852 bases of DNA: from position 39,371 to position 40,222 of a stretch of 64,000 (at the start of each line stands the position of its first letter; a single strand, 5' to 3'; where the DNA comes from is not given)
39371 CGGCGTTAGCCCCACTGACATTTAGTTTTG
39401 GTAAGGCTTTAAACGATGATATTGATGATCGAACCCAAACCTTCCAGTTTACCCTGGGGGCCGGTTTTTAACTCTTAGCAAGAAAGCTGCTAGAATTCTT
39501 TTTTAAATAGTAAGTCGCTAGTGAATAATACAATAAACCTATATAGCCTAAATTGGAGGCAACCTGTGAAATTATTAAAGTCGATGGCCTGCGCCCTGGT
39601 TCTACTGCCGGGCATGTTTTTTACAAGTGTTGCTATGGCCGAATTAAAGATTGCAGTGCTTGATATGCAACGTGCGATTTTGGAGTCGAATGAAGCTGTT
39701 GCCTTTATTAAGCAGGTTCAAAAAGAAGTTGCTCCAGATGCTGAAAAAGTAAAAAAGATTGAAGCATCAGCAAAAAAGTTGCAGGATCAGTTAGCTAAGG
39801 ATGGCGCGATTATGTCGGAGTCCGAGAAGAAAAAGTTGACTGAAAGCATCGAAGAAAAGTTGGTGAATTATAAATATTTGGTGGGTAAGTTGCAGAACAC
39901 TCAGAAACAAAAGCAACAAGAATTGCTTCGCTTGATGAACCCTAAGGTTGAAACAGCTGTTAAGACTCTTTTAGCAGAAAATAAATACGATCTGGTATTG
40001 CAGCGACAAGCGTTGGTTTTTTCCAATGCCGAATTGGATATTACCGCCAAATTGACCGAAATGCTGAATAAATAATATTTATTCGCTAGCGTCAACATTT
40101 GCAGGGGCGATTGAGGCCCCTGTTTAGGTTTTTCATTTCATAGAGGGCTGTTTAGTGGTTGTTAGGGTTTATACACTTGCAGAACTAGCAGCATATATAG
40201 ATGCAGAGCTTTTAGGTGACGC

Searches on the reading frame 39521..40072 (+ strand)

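Call 20: search_protein_families(library=pfam, proteins=[window:39521-40072:+], max_evalue=0.001)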
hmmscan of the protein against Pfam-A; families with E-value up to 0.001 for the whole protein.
window:39521-40072:+ (184 aa): 1 family
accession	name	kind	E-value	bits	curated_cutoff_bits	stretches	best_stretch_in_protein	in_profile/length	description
PF03938.19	OmpH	-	2e-19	70.6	32.4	1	43-181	1-140/141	Outer membrane protein (OmpH-like)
